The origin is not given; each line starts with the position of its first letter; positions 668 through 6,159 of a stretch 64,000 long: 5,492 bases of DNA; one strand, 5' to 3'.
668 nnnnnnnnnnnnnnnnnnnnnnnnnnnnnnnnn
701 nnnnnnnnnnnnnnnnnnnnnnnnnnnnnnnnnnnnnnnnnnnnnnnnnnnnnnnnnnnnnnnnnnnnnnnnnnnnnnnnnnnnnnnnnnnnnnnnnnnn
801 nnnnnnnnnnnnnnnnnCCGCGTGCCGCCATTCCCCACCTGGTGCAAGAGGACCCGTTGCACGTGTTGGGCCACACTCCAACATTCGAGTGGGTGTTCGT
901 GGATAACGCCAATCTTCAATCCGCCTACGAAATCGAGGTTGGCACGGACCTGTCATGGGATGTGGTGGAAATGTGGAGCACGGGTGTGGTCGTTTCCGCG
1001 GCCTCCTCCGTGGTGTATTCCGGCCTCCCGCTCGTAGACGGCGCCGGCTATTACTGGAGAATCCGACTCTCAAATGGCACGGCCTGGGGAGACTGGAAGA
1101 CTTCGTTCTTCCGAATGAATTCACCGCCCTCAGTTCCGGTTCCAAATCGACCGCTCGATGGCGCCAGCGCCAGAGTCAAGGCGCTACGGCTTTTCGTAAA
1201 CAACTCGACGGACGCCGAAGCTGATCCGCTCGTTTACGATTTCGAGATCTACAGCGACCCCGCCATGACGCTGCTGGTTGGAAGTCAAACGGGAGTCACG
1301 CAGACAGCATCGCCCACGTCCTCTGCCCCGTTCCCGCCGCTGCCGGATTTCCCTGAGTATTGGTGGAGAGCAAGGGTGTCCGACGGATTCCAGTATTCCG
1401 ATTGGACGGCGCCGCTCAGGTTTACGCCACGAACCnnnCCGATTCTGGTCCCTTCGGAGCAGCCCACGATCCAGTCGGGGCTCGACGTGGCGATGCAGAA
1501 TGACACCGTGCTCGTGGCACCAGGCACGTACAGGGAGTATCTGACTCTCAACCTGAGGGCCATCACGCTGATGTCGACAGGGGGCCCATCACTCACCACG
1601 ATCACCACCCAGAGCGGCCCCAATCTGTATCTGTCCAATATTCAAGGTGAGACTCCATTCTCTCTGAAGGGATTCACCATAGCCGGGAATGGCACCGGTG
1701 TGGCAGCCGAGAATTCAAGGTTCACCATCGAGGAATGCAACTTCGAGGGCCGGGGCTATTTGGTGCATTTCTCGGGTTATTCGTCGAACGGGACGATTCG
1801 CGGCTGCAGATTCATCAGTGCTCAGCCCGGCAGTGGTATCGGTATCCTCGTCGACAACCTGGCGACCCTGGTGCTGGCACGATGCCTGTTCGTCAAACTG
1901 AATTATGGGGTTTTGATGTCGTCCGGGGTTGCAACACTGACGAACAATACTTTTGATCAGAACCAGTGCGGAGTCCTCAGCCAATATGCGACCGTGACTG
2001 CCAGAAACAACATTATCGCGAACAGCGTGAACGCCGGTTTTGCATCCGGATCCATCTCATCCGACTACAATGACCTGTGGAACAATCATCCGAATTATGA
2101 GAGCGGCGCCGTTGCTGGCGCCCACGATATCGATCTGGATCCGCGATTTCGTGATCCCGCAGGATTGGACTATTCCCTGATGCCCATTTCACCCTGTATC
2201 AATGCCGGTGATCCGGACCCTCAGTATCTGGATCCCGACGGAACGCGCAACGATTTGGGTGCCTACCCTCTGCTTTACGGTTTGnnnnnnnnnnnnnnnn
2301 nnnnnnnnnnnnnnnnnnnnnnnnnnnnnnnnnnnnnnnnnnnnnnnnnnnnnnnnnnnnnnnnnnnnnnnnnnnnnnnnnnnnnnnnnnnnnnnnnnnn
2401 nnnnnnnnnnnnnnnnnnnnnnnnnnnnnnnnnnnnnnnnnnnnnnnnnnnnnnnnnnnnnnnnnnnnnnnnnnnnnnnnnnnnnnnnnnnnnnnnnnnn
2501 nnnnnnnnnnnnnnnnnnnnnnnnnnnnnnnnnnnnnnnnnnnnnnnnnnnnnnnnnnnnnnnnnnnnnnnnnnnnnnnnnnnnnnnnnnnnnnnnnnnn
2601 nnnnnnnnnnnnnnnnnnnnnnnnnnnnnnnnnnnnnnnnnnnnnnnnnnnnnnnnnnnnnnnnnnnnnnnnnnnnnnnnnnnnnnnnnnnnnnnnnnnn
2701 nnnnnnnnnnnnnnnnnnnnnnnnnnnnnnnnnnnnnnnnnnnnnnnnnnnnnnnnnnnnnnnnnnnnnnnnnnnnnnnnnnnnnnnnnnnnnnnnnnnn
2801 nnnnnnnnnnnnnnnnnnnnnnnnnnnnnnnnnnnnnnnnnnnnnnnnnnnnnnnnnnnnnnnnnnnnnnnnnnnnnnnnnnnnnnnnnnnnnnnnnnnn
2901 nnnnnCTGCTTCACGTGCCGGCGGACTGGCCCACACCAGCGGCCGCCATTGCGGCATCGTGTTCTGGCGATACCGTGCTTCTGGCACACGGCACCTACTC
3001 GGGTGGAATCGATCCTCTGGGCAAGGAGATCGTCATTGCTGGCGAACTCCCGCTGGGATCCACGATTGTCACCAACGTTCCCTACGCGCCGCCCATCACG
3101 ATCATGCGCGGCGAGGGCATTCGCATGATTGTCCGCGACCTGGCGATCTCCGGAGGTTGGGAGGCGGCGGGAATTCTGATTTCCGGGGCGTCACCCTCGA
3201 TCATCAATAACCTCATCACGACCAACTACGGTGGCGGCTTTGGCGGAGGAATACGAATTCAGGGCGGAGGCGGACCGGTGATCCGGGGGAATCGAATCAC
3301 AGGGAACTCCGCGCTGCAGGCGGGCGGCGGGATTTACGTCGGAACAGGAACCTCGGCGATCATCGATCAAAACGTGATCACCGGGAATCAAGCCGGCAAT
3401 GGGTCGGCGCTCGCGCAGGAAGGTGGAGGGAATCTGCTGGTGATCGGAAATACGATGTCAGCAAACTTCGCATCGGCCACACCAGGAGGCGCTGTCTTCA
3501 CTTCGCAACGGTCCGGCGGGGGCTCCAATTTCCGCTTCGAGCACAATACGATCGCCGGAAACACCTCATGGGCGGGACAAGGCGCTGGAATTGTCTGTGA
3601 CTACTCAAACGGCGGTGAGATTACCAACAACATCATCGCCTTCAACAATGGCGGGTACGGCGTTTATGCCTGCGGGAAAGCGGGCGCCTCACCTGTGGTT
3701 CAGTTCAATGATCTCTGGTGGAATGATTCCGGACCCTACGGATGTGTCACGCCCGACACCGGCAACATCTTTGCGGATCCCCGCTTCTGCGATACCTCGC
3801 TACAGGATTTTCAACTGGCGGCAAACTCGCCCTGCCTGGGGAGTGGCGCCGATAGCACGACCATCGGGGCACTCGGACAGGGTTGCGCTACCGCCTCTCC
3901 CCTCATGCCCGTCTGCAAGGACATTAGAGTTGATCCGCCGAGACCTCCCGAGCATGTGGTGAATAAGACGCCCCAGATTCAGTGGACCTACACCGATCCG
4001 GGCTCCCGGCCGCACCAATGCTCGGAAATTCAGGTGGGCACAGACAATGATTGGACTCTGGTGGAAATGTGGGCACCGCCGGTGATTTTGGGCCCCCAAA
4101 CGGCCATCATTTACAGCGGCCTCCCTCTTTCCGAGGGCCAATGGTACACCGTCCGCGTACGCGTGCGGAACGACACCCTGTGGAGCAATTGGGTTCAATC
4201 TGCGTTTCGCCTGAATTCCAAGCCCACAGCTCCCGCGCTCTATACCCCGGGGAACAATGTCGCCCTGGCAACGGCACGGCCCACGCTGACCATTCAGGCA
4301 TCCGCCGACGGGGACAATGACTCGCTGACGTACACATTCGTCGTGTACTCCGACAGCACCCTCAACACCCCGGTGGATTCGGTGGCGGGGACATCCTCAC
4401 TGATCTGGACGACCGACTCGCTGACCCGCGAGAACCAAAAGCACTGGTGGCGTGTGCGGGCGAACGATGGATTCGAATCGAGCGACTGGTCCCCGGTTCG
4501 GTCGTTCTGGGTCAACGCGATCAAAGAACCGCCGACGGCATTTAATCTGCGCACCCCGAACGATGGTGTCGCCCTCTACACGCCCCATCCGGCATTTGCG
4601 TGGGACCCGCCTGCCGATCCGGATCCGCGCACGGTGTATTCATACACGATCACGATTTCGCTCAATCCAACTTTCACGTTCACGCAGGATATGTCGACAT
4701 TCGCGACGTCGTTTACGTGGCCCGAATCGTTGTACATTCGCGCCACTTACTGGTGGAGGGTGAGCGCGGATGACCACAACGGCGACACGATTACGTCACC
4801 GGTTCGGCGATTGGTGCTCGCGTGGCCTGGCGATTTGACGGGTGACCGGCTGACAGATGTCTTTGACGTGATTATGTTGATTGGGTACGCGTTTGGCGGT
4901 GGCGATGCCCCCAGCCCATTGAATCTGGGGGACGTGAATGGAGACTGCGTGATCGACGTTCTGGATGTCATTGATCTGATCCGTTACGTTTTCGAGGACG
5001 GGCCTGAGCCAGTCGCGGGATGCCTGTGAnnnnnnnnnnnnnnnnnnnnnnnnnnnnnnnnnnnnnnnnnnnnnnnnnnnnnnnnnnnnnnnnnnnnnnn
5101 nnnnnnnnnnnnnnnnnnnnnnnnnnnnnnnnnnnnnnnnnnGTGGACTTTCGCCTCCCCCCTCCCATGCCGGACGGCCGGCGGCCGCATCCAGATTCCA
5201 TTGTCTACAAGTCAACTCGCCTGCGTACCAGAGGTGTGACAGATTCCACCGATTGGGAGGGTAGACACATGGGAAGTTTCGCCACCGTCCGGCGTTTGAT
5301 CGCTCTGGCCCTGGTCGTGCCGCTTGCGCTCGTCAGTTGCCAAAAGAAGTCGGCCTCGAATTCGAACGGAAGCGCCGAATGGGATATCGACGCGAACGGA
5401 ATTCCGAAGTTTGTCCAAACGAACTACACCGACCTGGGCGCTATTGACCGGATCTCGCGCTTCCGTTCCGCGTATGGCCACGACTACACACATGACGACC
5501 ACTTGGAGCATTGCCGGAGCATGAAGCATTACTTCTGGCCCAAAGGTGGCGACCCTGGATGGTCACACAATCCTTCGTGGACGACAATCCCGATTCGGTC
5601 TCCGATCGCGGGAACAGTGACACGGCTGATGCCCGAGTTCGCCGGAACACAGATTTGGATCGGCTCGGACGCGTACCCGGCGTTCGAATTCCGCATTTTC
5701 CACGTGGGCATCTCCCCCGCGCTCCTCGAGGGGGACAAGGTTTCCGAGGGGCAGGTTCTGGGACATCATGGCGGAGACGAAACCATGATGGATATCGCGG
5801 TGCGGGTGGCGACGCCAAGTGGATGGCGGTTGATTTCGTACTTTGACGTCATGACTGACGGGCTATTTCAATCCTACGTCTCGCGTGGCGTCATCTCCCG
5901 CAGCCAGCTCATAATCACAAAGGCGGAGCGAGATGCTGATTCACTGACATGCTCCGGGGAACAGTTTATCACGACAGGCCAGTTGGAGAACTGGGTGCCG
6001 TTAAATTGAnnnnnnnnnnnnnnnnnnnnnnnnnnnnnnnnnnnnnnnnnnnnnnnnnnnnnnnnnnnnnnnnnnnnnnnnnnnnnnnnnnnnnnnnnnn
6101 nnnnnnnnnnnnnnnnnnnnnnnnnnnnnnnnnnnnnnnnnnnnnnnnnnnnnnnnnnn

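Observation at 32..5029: Giant protein built from three diverged ~480-aa tandem units (beta-helix plus Fn3-like pairs) capped by dockerins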

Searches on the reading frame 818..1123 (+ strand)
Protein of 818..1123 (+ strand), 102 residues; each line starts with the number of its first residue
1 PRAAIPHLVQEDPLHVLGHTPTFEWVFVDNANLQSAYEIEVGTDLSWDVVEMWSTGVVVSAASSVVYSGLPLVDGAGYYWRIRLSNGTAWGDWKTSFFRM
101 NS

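Call 73: search_protein_families(library=pfam, proteins=[window:818-1123:+], max_evalue=1)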
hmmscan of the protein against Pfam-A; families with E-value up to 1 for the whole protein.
window:818-1123:+ (102 aa): 1 family
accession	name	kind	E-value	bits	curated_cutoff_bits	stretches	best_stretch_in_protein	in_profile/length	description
PF25788.1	Ig_Rha78A_N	-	3.5e-13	50.2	27.4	1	11-100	10-101/105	Rha78A-like, N-terminal immunoglobulin domain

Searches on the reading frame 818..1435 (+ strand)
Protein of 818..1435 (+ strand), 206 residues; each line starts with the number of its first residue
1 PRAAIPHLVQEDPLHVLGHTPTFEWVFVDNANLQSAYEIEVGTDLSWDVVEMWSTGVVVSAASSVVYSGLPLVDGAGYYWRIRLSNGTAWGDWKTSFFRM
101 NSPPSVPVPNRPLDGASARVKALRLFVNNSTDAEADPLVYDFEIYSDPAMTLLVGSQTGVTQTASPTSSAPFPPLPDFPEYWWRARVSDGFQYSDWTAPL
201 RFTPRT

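Call 47: search_protein_representatives(protein=window:818-1435:+)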
Query: 206 residues. Proteins with E-value up to 0.001 (for the whole library): 3930; up to 1e-10: 1802; up to 1e-30: 482. The best 150 are listed.
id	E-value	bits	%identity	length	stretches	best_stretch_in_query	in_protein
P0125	0.0e+00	1107.9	45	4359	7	12-199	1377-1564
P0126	2.2e-273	916.5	43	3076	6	10-205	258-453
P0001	5.2e-224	755.1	62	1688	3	1-206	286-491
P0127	5.9e-183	620.9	35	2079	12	14-194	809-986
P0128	2.2e-157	537.3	36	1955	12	13-195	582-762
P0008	5.7e-157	536.0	42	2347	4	9-205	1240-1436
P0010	8.9e-151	515.7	44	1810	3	1-202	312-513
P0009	4.6e-142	487.2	44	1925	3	14-205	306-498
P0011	2.5e-127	439.1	42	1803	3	10-203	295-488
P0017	4.3e-120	415.4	45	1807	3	7-200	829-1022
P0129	1.6e-117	407.0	35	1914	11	71-202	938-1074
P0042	2.3e-112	390.2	38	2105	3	7-198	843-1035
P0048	3.4e-112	389.6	50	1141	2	5-202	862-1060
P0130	3.9e-105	366.5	40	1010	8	14-102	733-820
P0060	2.1e-104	364.1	45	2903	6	18-101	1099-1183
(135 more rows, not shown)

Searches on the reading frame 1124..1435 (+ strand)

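Call 73: search_protein_families(library=pfam, proteins=[window:1124-1435:+], max_evalue=1)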
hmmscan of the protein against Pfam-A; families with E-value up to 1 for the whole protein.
window:1124-1435:+ (104 aa): 1 family
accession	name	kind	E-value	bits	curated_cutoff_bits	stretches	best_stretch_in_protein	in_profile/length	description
PF25788.1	Ig_Rha78A_N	-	0.032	14.9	27.4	1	56-100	54-99/105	Rha78A-like, N-terminal immunoglobulin domain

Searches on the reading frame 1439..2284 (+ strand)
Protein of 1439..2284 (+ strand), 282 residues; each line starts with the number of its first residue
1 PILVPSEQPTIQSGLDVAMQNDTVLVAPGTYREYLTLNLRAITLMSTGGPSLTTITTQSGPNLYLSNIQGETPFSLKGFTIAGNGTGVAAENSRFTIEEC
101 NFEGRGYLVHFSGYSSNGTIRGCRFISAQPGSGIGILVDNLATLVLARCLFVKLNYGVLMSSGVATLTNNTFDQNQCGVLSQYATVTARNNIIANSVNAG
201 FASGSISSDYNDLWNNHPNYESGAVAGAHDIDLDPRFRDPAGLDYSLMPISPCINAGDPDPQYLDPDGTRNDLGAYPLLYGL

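Call 73: search_protein_families(library=pfam, proteins=[window:1439-2284:+], max_evalue=1)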
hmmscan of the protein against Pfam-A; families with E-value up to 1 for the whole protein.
window:1439-2284:+ (282 aa): 6 families
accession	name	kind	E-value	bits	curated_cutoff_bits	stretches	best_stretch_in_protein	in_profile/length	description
PF13229.12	Beta_helix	-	3.7e-13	49.8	25.9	1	71-204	8-146/158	Right handed beta helix region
PF05048.19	NosD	-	3e-09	37.1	23.6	1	17-224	3-200/212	Periplasmic copper-binding protein (NosD)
PF01696.23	Adeno_E1B_55K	-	5.4e-07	29.1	24.5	1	88-196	141-242/387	Adenovirus EB1 55K protein / large t-antigen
PF17161.10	DUF5123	-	0.00038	22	35.1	1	166-259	2-111/113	Domain of unknown function (DUF5123)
PF12708.12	Pect-lyase_RHGA_epim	-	0.002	18.4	27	1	19-201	32-212/213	Rhamnogalacturonase A/epimerase, pectate lyase-like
PF14991.11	MLANA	-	0.074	13.7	27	1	121-173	15-69/117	Protein melan-A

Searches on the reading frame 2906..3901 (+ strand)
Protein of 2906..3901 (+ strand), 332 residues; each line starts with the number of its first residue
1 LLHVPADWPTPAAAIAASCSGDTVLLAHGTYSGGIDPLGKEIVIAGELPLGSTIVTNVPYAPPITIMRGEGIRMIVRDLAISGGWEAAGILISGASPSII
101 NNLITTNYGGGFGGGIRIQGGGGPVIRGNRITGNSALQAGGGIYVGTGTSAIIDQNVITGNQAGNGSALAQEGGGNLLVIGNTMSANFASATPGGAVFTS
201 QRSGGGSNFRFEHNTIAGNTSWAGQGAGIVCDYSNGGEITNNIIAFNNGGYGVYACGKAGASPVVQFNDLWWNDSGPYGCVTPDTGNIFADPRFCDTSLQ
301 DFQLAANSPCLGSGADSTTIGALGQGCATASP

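Call 73: search_protein_families(library=pfam, proteins=[window:2906-3901:+], max_evalue=1)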
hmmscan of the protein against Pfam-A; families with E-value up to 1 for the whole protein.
window:2906-3901:+ (332 aa): 3 families
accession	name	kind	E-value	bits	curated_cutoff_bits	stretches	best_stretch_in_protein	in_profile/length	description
PF13229.12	Beta_helix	-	2.8e-15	56.7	25.9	2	76-216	36-158/158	Right handed beta helix region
PF05048.19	NosD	-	2.2e-08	34.2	23.6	2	142-257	62-157/212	Periplasmic copper-binding protein (NosD)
PF08480.16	Disaggr_assoc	-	0.00056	20.3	22.6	1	241-307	106-172/194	Disaggregatase related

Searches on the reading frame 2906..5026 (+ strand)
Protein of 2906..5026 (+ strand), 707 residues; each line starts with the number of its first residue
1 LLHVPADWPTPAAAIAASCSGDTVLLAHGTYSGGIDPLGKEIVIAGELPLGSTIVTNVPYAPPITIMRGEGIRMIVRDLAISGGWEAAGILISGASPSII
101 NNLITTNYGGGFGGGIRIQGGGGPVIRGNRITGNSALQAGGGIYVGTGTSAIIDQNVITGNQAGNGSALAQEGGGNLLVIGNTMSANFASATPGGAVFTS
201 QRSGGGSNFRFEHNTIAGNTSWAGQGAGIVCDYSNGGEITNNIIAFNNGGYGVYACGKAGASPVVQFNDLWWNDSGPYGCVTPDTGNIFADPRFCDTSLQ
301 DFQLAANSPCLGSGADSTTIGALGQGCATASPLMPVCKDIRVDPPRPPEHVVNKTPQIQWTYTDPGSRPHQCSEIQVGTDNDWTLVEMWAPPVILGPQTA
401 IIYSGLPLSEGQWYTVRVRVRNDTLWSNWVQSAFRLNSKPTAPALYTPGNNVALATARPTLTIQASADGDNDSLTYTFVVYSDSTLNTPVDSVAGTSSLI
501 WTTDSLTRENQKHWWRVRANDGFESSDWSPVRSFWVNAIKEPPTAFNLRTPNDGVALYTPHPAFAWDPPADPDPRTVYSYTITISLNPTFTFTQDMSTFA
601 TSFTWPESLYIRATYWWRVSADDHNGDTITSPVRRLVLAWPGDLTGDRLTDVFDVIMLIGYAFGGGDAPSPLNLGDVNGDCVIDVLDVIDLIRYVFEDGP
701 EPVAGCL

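Call 63: predict_structure(alignment_id=A2)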
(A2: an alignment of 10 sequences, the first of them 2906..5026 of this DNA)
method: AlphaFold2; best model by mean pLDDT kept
length: 707 residues; sequences in the alignment: 10
mean_pLDDT: 85.8   pTM: 0.51
mean pLDDT of the five models: 85.8, 83.1, 81.6, 81.4, 79.2
residues with pLDDT >= 90: 315; 70-90: 335; 50-70: 49; < 50: 8
segments of 3 or more residues with pLDDT < 50: 328-332
pLDDT, mean of each block of 10 residues (from residue 1): 77 90 90 89 83 80 93 93 91 95 92 93 92 95 92 94 94 89 93 85 70 93 81 85 92 77 90 91 89 72 78 78 55 70 90 90 72 85 79 61 86 90 76 92 93 88 91 93 92 86 82 93 93 88 86 84 91 84 92 90 89 89 84 89 78 87 78 81 86 87 75
secondary structure, 60 per line:
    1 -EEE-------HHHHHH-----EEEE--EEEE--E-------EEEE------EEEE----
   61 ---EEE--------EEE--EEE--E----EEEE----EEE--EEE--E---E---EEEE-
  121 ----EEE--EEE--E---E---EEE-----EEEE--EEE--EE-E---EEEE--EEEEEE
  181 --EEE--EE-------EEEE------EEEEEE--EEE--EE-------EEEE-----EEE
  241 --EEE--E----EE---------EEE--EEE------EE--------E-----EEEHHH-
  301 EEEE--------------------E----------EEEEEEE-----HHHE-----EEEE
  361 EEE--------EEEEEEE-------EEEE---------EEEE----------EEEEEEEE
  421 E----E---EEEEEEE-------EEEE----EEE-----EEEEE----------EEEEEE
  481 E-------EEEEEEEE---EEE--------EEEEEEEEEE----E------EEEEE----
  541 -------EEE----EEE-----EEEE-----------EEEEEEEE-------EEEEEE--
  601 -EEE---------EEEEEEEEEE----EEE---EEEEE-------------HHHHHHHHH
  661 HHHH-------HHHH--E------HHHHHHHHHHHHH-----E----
elements in order (helices of 4 or more, strands of 3 or more residues): E2-4 H12-17 E23-26 E29-32 E43-46 E53-56 E64-66 E75-77 E80-82 E90-93 E98-100 E103-105 E116-119 E125-127 E130-132 E143-145 E151-154 E157-159 E169-172 E175-180 E183-185 E197-200 E207-212 E215-217 E229-232 E238-240 E243-245 E264-266 E269-271 E294-296 E301-304 E336-342 E357-363 E372-378 E386-389 E399-402 E413-421 E430-436 E444-447 E452-454 E460-464 E475-481 E489-496 E500-502 E511-520 E532-536 E548-550 E555-557 E563-566 E578-585 E593-598 E602-604 E614-623 E628-630 E634-638 H652-664 H672-675 H685-697

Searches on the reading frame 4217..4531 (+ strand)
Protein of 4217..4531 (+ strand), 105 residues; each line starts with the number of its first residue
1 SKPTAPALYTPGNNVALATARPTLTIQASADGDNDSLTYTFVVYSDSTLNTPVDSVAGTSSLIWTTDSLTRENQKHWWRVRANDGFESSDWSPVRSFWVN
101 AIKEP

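Call 73: search_protein_families(library=pfam, proteins=[window:4217-4531:+], max_evalue=1)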
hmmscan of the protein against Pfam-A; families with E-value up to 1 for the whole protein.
window:4217-4531:+ (105 aa): 2 families
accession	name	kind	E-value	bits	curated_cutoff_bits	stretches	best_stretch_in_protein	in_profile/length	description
PF25788.1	Ig_Rha78A_N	-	0.00093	19.9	27.4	1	13-97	11-99/105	Rha78A-like, N-terminal immunoglobulin domain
PF21027.3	Sde0182_C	-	0.064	14.3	27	1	24-50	4-28/83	Cellulose-binding protein Sde0182, C-terminal domain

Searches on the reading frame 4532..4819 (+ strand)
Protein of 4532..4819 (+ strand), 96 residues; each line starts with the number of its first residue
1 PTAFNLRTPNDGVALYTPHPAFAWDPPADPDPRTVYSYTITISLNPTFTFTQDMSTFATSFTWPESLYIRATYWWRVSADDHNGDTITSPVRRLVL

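Call 73: search_protein_families(library=pfam, proteins=[window:4532-4819:+], max_evalue=1)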
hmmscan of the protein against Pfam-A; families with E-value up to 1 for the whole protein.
window:4532-4819:+ (96 aa): 1 family
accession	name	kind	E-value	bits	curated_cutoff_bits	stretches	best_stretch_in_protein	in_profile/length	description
PF25788.1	Ig_Rha78A_N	-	0.00039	21.1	27.4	1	11-89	11-94/105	Rha78A-like, N-terminal immunoglobulin domain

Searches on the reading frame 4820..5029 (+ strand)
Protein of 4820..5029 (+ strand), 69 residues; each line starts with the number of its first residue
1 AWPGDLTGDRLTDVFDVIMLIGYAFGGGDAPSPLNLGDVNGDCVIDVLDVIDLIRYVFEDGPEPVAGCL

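Call 45: search_protein_families(library=pfam, proteins=[window:4820-5029:+], max_evalue=10)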
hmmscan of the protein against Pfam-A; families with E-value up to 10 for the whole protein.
window:4820-5029:+ (69 aa): 2 families
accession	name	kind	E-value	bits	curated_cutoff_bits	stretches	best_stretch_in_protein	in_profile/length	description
PF00404.24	Dockerin_1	-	2.4e-08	34.5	22.9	2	3-57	1-56/57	Dockerin type I domain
PF13517.12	FG-GAP_3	-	0.013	16.5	26.9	1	23-48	35-60/61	FG-GAP-like repeat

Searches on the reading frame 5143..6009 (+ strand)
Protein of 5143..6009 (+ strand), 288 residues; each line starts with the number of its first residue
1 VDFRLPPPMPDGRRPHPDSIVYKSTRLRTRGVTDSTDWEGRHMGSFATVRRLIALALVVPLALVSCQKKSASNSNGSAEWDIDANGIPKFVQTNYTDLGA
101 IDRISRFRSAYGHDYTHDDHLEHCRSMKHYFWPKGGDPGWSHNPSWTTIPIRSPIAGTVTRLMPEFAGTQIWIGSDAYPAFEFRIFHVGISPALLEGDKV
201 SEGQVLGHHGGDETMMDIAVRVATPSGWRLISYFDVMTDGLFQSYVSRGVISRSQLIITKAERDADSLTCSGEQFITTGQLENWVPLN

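Call 11: search_protein_families(library=pfam, proteins=[window:5143-6009:+], max_evalue=0.001)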
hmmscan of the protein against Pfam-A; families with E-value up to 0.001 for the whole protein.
window:5143-6009:+ (288 aa): 0 families

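Call 45: search_protein_families(library=pfam, proteins=[window:5143-6009:+], max_evalue=10)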
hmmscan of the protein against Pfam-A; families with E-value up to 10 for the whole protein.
window:5143-6009:+ (288 aa): 1 family
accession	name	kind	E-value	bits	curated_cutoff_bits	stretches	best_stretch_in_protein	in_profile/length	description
PF13533.13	Biotin_lipoyl_2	-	0.14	12.5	29.8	0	196-206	18-28/32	Biotin-lipoyl like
